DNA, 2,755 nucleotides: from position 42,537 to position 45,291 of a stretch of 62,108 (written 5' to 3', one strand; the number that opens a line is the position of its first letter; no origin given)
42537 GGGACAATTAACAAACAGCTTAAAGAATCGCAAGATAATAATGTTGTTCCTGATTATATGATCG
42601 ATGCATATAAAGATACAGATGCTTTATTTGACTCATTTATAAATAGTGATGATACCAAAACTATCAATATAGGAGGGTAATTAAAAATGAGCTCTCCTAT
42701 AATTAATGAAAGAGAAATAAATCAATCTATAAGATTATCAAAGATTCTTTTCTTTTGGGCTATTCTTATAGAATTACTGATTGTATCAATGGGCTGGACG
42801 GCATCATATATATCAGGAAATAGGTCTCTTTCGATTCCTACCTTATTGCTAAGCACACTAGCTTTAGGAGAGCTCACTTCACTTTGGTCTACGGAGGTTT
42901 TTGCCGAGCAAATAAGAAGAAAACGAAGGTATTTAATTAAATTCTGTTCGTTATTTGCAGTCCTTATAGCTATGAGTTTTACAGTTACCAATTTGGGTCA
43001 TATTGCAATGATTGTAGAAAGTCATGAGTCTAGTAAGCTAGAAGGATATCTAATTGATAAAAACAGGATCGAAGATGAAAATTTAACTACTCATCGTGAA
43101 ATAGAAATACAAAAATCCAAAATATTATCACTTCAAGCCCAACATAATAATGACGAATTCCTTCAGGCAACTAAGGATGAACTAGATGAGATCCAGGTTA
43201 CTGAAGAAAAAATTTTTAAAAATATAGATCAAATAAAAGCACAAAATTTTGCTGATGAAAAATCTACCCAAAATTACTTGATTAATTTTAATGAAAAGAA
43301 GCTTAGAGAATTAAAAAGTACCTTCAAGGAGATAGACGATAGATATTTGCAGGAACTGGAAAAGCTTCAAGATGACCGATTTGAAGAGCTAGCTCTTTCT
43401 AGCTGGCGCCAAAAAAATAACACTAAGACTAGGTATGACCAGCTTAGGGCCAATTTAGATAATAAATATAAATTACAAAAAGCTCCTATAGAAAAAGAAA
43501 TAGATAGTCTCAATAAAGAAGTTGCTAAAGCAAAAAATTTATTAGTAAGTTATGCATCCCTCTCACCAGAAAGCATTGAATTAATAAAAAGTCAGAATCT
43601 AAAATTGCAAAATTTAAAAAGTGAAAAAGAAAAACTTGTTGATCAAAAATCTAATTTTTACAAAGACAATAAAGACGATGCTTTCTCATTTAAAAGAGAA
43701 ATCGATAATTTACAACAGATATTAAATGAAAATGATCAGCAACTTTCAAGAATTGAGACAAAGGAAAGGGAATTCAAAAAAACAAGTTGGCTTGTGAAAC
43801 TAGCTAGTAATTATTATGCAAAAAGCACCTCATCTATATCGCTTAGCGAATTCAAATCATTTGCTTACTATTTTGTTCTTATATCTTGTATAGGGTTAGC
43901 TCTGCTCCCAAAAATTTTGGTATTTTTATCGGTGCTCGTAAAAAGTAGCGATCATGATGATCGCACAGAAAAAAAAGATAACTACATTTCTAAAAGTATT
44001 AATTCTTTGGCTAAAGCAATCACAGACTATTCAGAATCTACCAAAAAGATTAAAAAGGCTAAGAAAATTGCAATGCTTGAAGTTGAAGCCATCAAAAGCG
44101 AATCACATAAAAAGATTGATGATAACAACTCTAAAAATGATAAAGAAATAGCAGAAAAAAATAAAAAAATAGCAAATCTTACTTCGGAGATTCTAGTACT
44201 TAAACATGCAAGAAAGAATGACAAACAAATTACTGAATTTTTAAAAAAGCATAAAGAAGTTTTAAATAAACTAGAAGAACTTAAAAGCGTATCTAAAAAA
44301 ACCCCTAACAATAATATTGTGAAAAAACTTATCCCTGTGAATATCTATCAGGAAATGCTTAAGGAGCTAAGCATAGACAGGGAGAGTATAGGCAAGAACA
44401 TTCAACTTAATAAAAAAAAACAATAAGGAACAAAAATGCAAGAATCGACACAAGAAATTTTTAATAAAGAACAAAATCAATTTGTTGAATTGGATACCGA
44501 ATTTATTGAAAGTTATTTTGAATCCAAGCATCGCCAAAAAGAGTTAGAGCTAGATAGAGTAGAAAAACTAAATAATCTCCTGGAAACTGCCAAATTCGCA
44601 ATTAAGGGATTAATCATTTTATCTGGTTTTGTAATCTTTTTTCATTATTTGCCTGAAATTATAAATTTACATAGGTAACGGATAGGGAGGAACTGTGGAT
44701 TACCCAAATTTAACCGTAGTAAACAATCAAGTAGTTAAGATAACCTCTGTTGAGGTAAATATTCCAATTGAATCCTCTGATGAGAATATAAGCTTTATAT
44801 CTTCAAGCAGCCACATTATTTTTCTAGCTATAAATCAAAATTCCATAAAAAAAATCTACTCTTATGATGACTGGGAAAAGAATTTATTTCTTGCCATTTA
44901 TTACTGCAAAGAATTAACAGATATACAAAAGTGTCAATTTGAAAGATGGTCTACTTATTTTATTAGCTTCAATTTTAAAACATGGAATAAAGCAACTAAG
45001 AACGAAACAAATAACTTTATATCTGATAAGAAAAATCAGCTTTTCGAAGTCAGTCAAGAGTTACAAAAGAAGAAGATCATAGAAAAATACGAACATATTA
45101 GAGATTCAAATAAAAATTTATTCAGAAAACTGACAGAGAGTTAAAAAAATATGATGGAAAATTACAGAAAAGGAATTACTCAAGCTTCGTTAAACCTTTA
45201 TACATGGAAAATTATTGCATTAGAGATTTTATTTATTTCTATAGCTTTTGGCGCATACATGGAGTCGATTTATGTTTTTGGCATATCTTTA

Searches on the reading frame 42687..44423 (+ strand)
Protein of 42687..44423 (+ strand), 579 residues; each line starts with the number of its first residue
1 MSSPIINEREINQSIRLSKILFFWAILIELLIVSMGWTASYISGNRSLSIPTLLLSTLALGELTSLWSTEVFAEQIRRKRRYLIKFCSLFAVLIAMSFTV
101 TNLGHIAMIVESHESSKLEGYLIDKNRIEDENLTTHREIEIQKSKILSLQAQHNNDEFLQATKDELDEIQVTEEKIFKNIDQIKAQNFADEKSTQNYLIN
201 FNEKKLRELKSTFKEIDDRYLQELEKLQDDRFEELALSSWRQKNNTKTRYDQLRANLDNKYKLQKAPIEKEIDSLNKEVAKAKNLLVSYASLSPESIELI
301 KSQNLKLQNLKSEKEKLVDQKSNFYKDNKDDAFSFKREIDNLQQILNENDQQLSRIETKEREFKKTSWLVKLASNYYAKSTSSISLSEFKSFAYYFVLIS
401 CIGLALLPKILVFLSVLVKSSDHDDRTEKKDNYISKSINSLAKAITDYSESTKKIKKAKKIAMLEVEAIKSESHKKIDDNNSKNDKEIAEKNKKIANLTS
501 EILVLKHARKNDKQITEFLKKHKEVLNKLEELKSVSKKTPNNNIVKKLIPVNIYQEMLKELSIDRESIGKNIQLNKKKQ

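Call 5: search_protein_families(library=pfam, proteins=[window:42687-44423:+], max_evalue=0.1)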
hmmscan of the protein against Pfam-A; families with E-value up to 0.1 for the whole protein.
window:42687-44423:+ (579 aa): 1 family
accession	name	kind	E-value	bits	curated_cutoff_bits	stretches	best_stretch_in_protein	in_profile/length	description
PF17317.7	MFA1_2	-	0.075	13.2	25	0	422-437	9-24/34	Mating hormone A-factor 1&2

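Call 6: search_protein_families(library=phrogs, proteins=[window:42687-44423:+], max_evalue=0.01)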
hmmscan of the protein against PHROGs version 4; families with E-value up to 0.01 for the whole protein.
window:42687-44423:+ (579 aa): 0 families

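Call 9: search_protein_families(library=ncbifam, proteins=[window:42687-44423:+], max_evalue=0.1)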
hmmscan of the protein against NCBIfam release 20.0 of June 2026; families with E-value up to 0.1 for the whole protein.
window:42687-44423:+ (579 aa): 0 families

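Call 21: search_protein_families(library=padloc, proteins=[window:42687-44423:+], max_evalue=0.1)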
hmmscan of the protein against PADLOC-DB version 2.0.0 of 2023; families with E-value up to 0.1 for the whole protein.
window:42687-44423:+ (579 aa): 0 families

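Call 116: search_protein_families(library=pfam, alignment_id=A14, max_evalue=0.01)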
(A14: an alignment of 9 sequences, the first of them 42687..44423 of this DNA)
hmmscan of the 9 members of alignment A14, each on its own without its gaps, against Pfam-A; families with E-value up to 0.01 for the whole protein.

A. member 1, window:42687-44423:+ (579 aa): 0 families

B. families by the number of members that match (of 9 scanned): 4 families
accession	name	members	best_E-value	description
PF20394.4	DUF6688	1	0.00057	DUF6688 N-terminal domain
PF07529.18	HSA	1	0.002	HSA domain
PF18899.5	DUF5655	1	0.003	Domain of unknown function (DUF5655)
PF01047.28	MarR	1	0.0082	MarR family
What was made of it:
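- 42687..44426 (+): 579-aa membrane protein with a long coiled coil ('CC3TM'). An invariant Glu (E62) lies in a hydrophobic segment. No consistent Pfam hit (call 116).
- Closest known: Defence systems with TM components. Different: No MotAB/ExbBD domain is present (calls 5, 116).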

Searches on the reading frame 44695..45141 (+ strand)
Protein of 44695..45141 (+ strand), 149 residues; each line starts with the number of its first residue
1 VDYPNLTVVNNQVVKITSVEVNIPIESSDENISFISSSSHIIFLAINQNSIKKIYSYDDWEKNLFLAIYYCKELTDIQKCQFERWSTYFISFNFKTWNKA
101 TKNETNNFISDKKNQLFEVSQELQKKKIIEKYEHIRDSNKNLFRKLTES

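Call 5: search_protein_families(library=pfam, proteins=[window:44695-45141:+], max_evalue=0.1)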
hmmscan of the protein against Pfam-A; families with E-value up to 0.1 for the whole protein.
window:44695-45141:+ (149 aa): 1 family
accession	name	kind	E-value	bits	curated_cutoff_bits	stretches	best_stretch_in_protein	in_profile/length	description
PF16487.10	ArgoMid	-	0.024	15.3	27.5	0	94-148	28-82/83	Mid domain of argonaute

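Call 6: search_protein_families(library=phrogs, proteins=[window:44695-45141:+], max_evalue=0.01)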
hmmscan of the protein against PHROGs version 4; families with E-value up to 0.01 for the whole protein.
window:44695-45141:+ (149 aa): 0 families

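Call 9: search_protein_families(library=ncbifam, proteins=[window:44695-45141:+], max_evalue=0.1)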
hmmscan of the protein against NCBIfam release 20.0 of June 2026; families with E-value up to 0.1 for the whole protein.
window:44695-45141:+ (149 aa): 0 families

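Call 21: search_protein_families(library=padloc, proteins=[window:44695-45141:+], max_evalue=0.1)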
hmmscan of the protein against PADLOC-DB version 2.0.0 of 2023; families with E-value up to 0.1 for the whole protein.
window:44695-45141:+ (149 aa): 0 families

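Call 100: search_solved_structures(query=A11, max_evalue=1)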
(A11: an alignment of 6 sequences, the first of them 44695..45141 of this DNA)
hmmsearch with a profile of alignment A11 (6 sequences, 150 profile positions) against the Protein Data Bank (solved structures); distinct sequences matched with E-value up to 1: 0.
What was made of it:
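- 44695..45144 (+): 149-aa soluble orphan ('f149'). It always sits immediately upstream of the first module gene. No PDB or Pfam match (calls 5, 100).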
